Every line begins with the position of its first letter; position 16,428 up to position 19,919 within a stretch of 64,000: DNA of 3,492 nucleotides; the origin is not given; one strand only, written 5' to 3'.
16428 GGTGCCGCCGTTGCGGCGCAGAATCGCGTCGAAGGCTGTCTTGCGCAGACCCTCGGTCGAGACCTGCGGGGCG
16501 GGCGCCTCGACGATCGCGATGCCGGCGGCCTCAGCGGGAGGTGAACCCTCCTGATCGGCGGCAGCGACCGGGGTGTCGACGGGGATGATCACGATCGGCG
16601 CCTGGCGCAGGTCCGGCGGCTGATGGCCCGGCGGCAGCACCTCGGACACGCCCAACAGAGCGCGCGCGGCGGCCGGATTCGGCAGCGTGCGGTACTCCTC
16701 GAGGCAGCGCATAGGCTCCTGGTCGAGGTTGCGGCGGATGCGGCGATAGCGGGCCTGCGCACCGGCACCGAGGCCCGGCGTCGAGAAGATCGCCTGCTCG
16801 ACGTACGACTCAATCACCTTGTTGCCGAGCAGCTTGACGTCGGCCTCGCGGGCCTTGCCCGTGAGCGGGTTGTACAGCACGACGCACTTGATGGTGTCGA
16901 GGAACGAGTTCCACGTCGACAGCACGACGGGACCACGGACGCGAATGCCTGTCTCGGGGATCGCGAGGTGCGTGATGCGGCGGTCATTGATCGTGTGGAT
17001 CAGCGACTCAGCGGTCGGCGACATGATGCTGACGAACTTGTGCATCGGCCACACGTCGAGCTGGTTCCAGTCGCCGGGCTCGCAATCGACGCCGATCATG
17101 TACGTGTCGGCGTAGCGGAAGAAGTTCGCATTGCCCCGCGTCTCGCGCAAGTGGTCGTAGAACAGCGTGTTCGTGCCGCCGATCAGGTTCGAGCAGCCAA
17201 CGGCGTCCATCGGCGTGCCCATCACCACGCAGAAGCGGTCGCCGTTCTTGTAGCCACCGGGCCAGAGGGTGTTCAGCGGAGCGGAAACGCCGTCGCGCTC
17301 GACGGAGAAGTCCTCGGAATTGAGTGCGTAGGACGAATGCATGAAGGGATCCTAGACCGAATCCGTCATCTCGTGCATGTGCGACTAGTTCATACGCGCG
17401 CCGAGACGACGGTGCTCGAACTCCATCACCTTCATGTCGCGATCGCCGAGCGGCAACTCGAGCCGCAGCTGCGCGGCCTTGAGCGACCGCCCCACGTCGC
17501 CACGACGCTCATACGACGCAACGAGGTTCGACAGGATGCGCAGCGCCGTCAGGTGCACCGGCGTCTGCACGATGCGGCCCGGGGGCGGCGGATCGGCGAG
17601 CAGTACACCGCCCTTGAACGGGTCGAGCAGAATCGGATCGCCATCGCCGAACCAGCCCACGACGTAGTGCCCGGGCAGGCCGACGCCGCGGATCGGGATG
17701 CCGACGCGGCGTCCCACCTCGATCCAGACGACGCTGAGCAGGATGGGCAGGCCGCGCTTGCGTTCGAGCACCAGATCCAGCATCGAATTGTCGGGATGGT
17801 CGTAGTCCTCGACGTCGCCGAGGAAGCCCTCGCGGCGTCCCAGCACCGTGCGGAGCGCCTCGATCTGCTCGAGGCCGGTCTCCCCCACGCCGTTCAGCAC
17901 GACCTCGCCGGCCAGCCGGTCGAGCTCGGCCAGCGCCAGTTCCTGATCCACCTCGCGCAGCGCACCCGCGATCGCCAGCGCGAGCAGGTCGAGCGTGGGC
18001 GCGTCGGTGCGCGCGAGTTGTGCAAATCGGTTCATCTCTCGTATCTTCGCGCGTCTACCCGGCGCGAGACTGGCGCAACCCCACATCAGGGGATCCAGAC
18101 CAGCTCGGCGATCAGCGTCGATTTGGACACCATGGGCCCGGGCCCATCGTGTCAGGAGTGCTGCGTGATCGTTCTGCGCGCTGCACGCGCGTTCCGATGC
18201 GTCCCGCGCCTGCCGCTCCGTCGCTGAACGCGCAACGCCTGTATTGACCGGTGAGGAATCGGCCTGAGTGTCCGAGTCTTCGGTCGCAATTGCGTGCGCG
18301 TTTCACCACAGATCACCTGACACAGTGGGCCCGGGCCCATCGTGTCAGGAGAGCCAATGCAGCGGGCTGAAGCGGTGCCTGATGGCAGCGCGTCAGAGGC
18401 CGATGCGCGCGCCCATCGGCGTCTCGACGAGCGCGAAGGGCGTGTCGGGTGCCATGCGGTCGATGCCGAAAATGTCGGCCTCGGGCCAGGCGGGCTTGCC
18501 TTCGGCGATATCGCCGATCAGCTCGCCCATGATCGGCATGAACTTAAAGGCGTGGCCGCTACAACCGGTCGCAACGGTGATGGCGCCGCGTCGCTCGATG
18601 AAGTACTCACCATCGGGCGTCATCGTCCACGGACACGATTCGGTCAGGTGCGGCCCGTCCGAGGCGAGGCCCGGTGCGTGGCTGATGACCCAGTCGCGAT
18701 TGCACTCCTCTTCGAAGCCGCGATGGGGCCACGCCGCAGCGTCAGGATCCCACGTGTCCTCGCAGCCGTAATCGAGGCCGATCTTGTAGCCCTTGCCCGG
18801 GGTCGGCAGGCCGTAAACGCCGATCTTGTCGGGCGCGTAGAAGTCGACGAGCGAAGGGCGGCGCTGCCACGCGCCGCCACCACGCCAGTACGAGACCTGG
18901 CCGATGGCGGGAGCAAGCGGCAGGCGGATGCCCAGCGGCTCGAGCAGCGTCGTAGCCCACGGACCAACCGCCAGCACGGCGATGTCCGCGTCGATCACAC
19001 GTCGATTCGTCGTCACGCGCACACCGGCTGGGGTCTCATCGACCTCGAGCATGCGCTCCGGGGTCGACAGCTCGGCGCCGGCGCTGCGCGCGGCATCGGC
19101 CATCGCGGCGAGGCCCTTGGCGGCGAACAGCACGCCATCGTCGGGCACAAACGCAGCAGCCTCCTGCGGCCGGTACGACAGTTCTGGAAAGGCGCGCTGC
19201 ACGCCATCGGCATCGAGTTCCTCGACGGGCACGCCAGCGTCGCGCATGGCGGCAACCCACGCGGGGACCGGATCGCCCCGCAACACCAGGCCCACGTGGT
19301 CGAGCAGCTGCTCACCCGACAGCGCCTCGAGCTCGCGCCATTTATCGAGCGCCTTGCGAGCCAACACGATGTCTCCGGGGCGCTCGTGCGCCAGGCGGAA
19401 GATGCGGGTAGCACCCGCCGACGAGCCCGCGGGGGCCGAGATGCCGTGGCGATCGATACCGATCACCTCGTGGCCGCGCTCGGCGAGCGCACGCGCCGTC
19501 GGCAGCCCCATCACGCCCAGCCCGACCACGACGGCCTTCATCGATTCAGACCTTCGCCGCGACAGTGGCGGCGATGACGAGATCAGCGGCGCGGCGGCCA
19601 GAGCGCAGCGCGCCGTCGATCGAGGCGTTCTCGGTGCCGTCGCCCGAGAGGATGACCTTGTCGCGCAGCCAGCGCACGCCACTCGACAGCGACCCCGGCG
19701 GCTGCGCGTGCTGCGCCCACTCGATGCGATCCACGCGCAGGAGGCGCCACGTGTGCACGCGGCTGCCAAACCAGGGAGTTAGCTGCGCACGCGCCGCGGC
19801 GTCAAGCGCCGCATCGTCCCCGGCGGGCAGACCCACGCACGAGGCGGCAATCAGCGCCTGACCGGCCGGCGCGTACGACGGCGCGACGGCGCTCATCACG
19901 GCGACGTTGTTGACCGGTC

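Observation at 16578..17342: Unrecognised ~255-aa domain fused to the N-terminus of a GcvT-like protein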

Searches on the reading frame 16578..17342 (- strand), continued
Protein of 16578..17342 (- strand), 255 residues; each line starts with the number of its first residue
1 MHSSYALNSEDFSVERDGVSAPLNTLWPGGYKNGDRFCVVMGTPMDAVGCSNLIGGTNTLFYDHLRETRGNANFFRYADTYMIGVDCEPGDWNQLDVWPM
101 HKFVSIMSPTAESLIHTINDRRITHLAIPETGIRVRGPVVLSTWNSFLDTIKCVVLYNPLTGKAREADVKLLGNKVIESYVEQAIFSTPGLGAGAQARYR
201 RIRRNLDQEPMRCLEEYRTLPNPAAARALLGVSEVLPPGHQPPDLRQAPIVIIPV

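Call 92: search_protein_families(library=ncbifam, proteins=[L104:4788-6986:-, L166:5994-7949:+, L082:8106-10001:+, L172:7629-8996:+, L171:10035-11432:+, L173:9031-10425:+, L003:7183-8166:+, L160:5399-6268:+, L055:7355-8971:-, L115:12427-14967:-], max_evalue=1e-10)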
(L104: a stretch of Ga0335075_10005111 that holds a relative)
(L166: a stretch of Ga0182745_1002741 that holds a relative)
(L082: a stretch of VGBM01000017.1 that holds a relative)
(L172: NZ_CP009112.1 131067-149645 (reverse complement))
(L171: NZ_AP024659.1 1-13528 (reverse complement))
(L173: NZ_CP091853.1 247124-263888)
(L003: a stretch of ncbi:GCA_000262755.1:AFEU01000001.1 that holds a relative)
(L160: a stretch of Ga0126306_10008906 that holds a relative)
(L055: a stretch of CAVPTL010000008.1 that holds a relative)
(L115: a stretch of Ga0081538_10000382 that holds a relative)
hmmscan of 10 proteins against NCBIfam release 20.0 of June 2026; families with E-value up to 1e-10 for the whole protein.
L104:4788-6986:- (732 aa): 8 families
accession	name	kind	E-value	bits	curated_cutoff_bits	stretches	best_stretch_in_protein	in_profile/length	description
TIGR03997.1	mycofact_OYE_2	equivalog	7.9e-106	354.9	793.15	1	10-693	2-645/645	mycofactocin system FadH/OYE family oxidoreductase 2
NF041087.1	bile_acid_BaiCD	equivalog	5.7e-76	256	825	1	7-693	1-642/642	bile acid Fe-S flavoenzyme BaiCD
NF045599.1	bili_reduct_long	exception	1.6e-62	211.7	750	1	10-693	1-641/641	bilirubin reductase, long form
TIGR03996.1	mycofact_OYE_1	hypoth_equivalog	1.1e-42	146.4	627.9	1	42-688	37-631/633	mycofactocin system FadH/OYE family oxidoreductase 1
NF045592.1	bili_reduct_N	equivalog_domain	4.6e-41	141.2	425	1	10-355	2-349/363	bilirubin reductase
NF010047.0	PRK13523.1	equivalog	3.3e-39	134.9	431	1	10-338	5-321/339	NADPH dehydrogenase NamA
NF006101.0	PRK08255.1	equivalog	2.7e-32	111.7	1078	1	9-331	398-724/768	bifunctional salicylyl-CoA 5-hydroxylase/oxidoreductase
NF007899.0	PRK10605.1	subfamily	5.9e-21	75.1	403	1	9-218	5-230/365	N-ethylmaleimide reductase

L166:5994-7949:+ (651 aa): 14 families
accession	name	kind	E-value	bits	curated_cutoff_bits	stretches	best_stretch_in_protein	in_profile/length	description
TIGR03997.1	mycofact_OYE_2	equivalog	1.2e-195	651.6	793.15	1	7-650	2-644/645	mycofactocin system FadH/OYE family oxidoreductase 2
NF041087.1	bile_acid_BaiCD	equivalog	3e-137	458.4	825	1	4-650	1-641/642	bile acid Fe-S flavoenzyme BaiCD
NF045599.1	bili_reduct_long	exception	2.5e-116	389.4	750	1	7-650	1-640/641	bilirubin reductase, long form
TIGR03996.1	mycofact_OYE_1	hypoth_equivalog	3e-87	293.6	627.9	1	18-645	13-630/633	mycofactocin system FadH/OYE family oxidoreductase 1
NF010047.0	PRK13523.1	equivalog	1e-56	192.4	431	1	6-337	4-322/339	NADPH dehydrogenase NamA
NF045592.1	bili_reduct_N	equivalog_domain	1.7e-56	191.9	425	1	7-368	2-363/363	bilirubin reductase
NF006101.0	PRK08255.1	equivalog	1.2e-41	142.7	1078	1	6-331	398-726/768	bifunctional salicylyl-CoA 5-hydroxylase/oxidoreductase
NF007899.0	PRK10605.1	subfamily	1.5e-34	119.9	403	1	5-331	4-333/365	N-ethylmaleimide reductase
TIGR01350.1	lipoamide_DH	equivalog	2.4e-15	56.2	408.8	0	467-608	128-267/461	dihydrolipoyl dehydrogenase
NF003585.0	PRK05249.1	equivalog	3.2e-12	45.8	465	0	389-432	9-52/464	Si-specific NAD(P)(+) transhydrogenase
NF009410.0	PRK12771.1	subfamily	3.7e-12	45.6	516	0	348-507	96-261/566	NAD(P)-binding protein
TIGR02053.1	MerA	equivalog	5.2e-12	45.5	454.45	0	448-607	104-265/465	mercury(II) reductase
NF004943.0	PRK06292.2-1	equivalog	2.5e-11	43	432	0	470-607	131-267/456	dihydrolipoyl dehydrogenase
NF004776.0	PRK06116.1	equivalog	9e-11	41.4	480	0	470-608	131-263/450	glutathione-disulfide reductase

L082:8106-10001:+ (631 aa): 2 families
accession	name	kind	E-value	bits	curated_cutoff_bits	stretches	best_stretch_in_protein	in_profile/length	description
NF008559.0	PRK11504.1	subfamily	8.8e-228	757.9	651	1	4-629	12-641/648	primary-amine oxidase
NF011285.0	PRK14696.1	equivalog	7.2e-104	348.4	1278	1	3-618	121-751/757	primary-amine oxidase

L172:7629-8996:+ (455 aa): 0 families

L171:10035-11432:+ (465 aa): 2 families
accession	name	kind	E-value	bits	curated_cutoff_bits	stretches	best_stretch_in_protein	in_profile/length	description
NF041226.1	BagK_FevA1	equivalog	1.5e-46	158.8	800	1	17-463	14-450/453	bagremycin/ferroverdin biosynthesis FAD-dependent oxygenase BagK/FevA1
NF041227.1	BagG_FevA2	exception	1.2e-42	146.1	850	1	17-463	19-454/455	bagremycin/ferroverdin biosynthesis FAD-dependent oxygenase BagG/FevA2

L173:9031-10425:+ (464 aa): 7 families
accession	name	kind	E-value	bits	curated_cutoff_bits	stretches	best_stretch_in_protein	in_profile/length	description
TIGR03860.1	FMN_nitrolo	subfamily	1.4e-143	478.8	279.7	1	15-440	6-422/422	NtaA/DmoA family FMN-dependent monooxygenase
TIGR03619.1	F420_Rv2161c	subfamily_domain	8.5e-25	87.8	166.9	1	44-178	2-132/247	TIGR03619 family F420-dependent LLM class oxidoreductase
TIGR04021.1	LLM_DMSO2_sfnG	equivalog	5.4e-23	81.9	382.95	1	92-297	67-246/350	dimethylsulfone monooxygenase SfnG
TIGR03612.1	RutA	equivalog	2.5e-22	79.8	498.3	1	85-310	64-266/355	pyrimidine utilization protein A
TIGR03565.1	alk_sulf_monoox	equivalog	2.5e-21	76.1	518.2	1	87-275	54-218/346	FMNH2-dependent alkanesulfonate monooxygenase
NF001939.1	PRK00719.1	subfamily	4.2e-21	75.2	510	1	87-275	54-218/373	alkanesulfonate monooxygenase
TIGR03560.1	F420_Rv1855c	subfamily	1.4e-15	57.7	231.4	0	38-178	11-141/227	TIGR03560 family F420-dependent LLM class oxidoreductase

L003:7183-8166:+ (327 aa): 0 families

L160:5399-6268:+ (290 aa): 1 family
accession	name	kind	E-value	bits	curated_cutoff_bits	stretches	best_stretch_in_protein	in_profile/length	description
TIGR00676.1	fadh2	equivalog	3.8e-16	59.3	293.7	1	37-217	21-208/275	methylenetetrahydrofolate reductase [NAD(P)H]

L055:7355-8971:- (538 aa): 4 families
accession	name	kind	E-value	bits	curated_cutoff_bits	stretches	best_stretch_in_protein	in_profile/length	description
NF002550.0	PRK02106.1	subfamily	7.5e-99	331.7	605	2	31-331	3-315/563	choline dehydrogenase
TIGR01810.1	betA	equivalog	7.3e-90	302.1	732.1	2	35-328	1-305/532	choline dehydrogenase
TIGR03970.1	mycofact_MftG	equivalog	5.4e-70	236.7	387.45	1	35-533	2-486/487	mycofactocin dehydrogenase MftG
TIGR04542.1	GMC_mycofac_2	equivalog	1.7e-28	99.9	400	1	35-305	1-243/425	mycofactocin system GMC family oxidoreductase MftG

L115:12427-14967:- (846 aa): 12 families
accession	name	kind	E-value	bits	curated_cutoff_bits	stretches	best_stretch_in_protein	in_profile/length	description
TIGR01372.1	soxA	subfamily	1.1e-46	159.2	1164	1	433-845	607-995/996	sarcosine oxidase subunit alpha family protein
NF001567.0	PRK00389.1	subfamily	3.9e-45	154.3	300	1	491-830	34-349/359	glycine cleavage system aminomethyltransferase GcvT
NF053776.1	TmaoDeMthMsil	equivalog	1.8e-41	142.5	1100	1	493-846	420-763/763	trimethylamine N-oxide demethylase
TIGR00528.1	gcvT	equivalog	1.3e-35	123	235.85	1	492-829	33-355/362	glycine cleavage system aminomethyltransferase GcvT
NF010093.0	PRK13579.1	equivalog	2.7e-27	95.5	459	1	491-830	41-360/371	glycine cleavage system aminomethyltransferase GcvT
NF008425.0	PRK11259.1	equivalog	3.4e-16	59.2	257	1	17-397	7-376/377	N-methyl-L-tryptophan oxidase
NF009133.0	PRK12486.1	equivalog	8.7e-16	57.8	410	1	491-755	44-303/369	dimethylsulfoniopropionate demethylase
NF001933.0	PRK00711.1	subfamily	1.2e-15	57.5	383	0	73-229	120-272/429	D-amino acid dehydrogenase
TIGR02352.1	thiamin_ThiO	equivalog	1.6e-14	53.8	250.8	1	18-222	2-215/351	glycine oxidase ThiO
TIGR03364.1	HpnW_proposed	hypoth_equivalog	5.7e-13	48.7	285.1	1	17-243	3-226/365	TIGR03364 family FAD-dependent oxidoreductase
TIGR01373.1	soxB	subfamily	2.8e-12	46.2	529.45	0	18-240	34-266/407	sarcosine oxidase subunit beta family protein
NF008726.1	PRK11728.1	equivalog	5.1e-12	45.3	299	1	17-225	3-213/389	L-2-hydroxyglutarate oxidase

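Call 93: search_solved_structures(query=L104:4788-6986:-, max_evalue=1e-30)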
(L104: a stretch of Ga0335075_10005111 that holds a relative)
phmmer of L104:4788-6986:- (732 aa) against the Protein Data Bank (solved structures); distinct sequences matched with E-value up to 1e-30: 10.
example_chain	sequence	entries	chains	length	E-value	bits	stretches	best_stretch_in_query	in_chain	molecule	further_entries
1djn_A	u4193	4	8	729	5.7e-275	917.3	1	2-713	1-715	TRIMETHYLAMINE DEHYDROGENASE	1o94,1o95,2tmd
1djq_A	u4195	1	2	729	9.6e-274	913.2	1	2-713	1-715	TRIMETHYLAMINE DEHYDROGENASE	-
6de6_A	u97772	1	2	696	6.1e-165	553.5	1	3-707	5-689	Histamine dehydrogenase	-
3k30_A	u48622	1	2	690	9.4e-152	509.9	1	6-707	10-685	Histamine dehydrogenase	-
6l6j_A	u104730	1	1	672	4.3e-149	501.1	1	3-689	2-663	Oxidored_FMN domain-containing protein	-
6qkg_A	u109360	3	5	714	6.3e-44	153.4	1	7-693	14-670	NCR A | NCR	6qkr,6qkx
1ps9_A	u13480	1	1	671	4e-34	121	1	7-448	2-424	2,4-dienoyl-CoA reductase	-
1z41_A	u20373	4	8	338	2.5e-33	118.3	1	10-335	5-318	Probable NADH-dependent flavin oxidoreductase yqjM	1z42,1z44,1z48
3krz_A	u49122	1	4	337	4.2e-31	111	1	9-332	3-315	NADH:flavin oxidoreductase/NADH oxidase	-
3kru_A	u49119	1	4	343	4.5e-31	110.9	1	9-332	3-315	NADH:flavin oxidoreductase/NADH oxidase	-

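Call 94: search_solved_structures(query=L166:5994-7949:+, max_evalue=1e-30)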
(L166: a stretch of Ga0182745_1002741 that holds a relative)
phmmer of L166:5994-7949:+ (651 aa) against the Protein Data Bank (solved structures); distinct sequences matched with E-value up to 1e-30: 20.
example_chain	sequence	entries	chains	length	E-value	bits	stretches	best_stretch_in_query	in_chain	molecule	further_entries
1ps9_A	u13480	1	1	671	5.6e-92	312.5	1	5-534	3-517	2,4-dienoyl-CoA reductase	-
6qkg_A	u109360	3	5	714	3.7e-83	283.4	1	4-648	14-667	NCR A | NCR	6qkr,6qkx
6l6j_A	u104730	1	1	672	1.5e-61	212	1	4-644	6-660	Oxidored_FMN domain-containing protein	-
3k30_A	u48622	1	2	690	4.8e-56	193.8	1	4-647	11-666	Histamine dehydrogenase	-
6de6_A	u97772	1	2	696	8.4e-56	193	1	4-618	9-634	Histamine dehydrogenase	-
1djq_A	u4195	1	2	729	6.4e-52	180.2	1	6-544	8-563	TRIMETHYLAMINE DEHYDROGENASE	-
1djn_A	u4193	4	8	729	6.7e-52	180.1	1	6-544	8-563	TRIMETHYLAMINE DEHYDROGENASE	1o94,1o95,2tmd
1z41_A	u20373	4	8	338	1.8e-47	165.5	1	6-335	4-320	Probable NADH-dependent flavin oxidoreductase yqjM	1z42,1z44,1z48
3krz_A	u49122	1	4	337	1.9e-47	165.4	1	7-330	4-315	NADH:flavin oxidoreductase/NADH oxidase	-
3kru_A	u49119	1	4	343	2e-47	165.3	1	7-330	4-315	NADH:flavin oxidoreductase/NADH oxidase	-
3gr7_A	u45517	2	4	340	1.2e-39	139.6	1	6-337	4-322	NADPH dehydrogenase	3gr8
9iuv_A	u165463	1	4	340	1.6e-38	136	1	6-336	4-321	NADPH dehydrogenase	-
8pun_A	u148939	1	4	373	2.6e-38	135.2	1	5-335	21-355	NADPH dehydrogenase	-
8x0j_A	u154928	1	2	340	7.1e-37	130.5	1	6-337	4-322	NADPH dehydrogenase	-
8uaj_A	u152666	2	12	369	7.3e-37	130.4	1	6-337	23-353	NADPH dehydrogenase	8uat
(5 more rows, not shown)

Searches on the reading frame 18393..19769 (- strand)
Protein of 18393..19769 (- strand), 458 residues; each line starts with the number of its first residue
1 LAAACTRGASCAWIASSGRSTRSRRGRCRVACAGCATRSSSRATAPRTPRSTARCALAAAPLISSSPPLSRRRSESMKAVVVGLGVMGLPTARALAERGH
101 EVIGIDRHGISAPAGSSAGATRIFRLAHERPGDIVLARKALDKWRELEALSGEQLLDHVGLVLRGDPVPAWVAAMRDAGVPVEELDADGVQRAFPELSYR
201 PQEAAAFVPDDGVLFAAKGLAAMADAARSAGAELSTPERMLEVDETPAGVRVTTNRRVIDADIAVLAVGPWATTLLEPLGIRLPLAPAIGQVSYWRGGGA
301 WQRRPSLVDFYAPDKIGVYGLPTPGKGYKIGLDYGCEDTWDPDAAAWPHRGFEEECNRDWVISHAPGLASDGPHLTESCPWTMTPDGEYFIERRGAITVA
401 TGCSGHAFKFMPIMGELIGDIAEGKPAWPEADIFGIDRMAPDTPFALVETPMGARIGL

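Call 5: search_protein_families(library=pfam, proteins=[window:18393-19769:-], max_evalue=1)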
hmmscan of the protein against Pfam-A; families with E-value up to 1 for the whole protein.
window:18393-19769:- (458 aa): 14 families
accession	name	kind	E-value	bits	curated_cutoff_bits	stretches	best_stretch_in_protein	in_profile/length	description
PF01266.30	DAO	-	1.1e-40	140.7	27.9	1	79-420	2-352/353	FAD dependent oxidoreductase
PF03721.20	UDPG_MGDP_dh_N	-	3.1e-05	24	27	1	77-107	1-31/187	UDP-glucose/GDP-mannose dehydrogenase family, NAD binding domain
PF01593.30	Amino_oxidase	-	0.00026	20.9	19.8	1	208-294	191-281/443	Flavin containing amine oxidoreductase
PF03446.21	NAD_binding_2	-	0.00032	21.2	21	1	81-108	4-31/161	NAD binding domain of 6-phosphogluconate dehydrogenase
PF07992.20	Pyr_redox_2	-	0.0005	20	26.1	1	77-108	143-174/291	Pyridine nucleotide-disulphide oxidoreductase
PF02737.24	3HCDH_N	-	0.026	14.9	22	1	79-109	2-32/180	3-hydroxyacyl-CoA dehydrogenase, NAD binding domain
PF00070.33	Pyr_redox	-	0.1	13.6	22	1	78-108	1-31/82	Pyridine nucleotide-disulphide oxidoreductase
PF03807.23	F420_oxidored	-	0.11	13.6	21.6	0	80-108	3-33/94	NADP oxidoreductase coenzyme F420-dependent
PF02826.25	2-Hacid_dh_C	-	0.11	12.2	25.1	1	72-110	32-70/178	D-isomer specific 2-hydroxyacid dehydrogenase, NAD binding domain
PF02254.24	TrkA_N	-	0.12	13.2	23.8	1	80-108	2-30/116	TrkA-N domain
PF02558.23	ApbA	-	0.21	11.7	22.2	1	80-109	2-31/150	Ketopantoate reductase PanE/ApbA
PF10562.14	CaM_bdg_C0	-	0.22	12.3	20.2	1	136-145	16-25/29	Calmodulin-binding domain C0 of NMDA receptor NR1 subunit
PF13454.12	NAD_binding_9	-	0.31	11.4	21.8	0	236-269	119-153/155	FAD-NAD(P)-binding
PF01494.25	FAD_binding_3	-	0.87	9.2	22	1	78-113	3-38/349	FAD binding domain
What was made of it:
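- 18393..19769 (-): FAD-dependent oxidase of the N-methyltryptophan / monomeric sarcosine oxidase type. It is a candidate oxidising enzyme of the cluster. Pfam DAO E 1e-40 (call 5).
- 19546..20781 (-): Flavin-containing amine oxidoreductase, the first gene of the syntenic block. Pfam Amino_oxidase E 2.5e-40 (call 5).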

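Call 67: search_protein_families(library=ncbifam, proteins=[window:18393-19769:-], max_evalue=0.01)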
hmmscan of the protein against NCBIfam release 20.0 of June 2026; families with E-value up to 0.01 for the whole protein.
window:18393-19769:- (458 aa): 22 families
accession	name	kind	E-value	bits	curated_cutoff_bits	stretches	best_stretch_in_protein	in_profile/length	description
NF008425.0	PRK11259.1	equivalog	1.3e-59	202.1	257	1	76-440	4-376/377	N-methyl-L-tryptophan oxidase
TIGR01377.1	soxA_mon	subfamily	4.7e-47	160.6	479.65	1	79-438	3-374/381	amino oxidase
NF001933.0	PRK00711.1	subfamily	1e-14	54.4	383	2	172-289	154-274/429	D-amino acid dehydrogenase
TIGR02352.1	thiamin_ThiO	equivalog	9.5e-13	47.9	250.8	1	80-285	2-215/351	glycine oxidase ThiO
NF002480.1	PRK01747.1-1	equivalog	1.3e-08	33.7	540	1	65-295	237-473/645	bifunctional tRNA (5-methylaminomethyl-2-thiouridine)(34)-methyltransferase MnmC2/FAD-dependent 5-carboxymethylaminomethyl-2-thiouridine(34)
TIGR03364.1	HpnW_proposed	hypoth_equivalog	7e-08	31.9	285.1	1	78-276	2-201/365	TIGR03364 family FAD-dependent oxidoreductase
TIGR03377.1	glycerol3P_GlpA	equivalog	1.1e-07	30.8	552.8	1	170-291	97-223/530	anaerobic glycerol-3-phosphate dehydrogenase subunit GlpA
TIGR03026.1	NDP-sugDHase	subfamily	1.4e-06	27.4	189.8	1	77-106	1-30/413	nucleotide sugar dehydrogenase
NF040813.1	pro_dh_Thprot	equivalog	2.2e-06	27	600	0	78-120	1-43/362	D-proline dehydrogenase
TIGR03197.1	MnmC_Cterm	equivalog_domain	2.7e-05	23.4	174.2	1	79-294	2-223/400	FAD-dependent 5-carboxymethylaminomethyl-2-thiouridine(34) oxidoreductase MnmC1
NF008286.0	PRK11064.1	equivalog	0.00019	20.1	459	1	79-106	6-33/420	UDP-N-acetyl-D-mannosamine dehydrogenase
NF008726.1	PRK11728.1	equivalog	0.00045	19.2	299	0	176-269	109-199/389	L-2-hydroxyglutarate oxidase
NF045765.1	PhenlGlyoxDHPadH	equivalog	0.00056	18.9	475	0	71-105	138-172/416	NADH-dependent phenylglyoxylate dehydrogenase subunit epsilon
NF040825.1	UDPMaNacDH_Arch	equivalog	0.00063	18.7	750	1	77-106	1-30/418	UDP-N-acetyl-D-mannosamine dehydrogenase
TIGR02032.1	GG-red-SF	subfamily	0.00092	19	158.8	0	79-109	3-33/297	geranylgeranyl reductase family protein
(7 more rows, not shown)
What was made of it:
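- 18393..19769 (-): NCBIfam N-methyl-L-tryptophan oxidase 202 bits against a cut-off of 257 (call 67).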
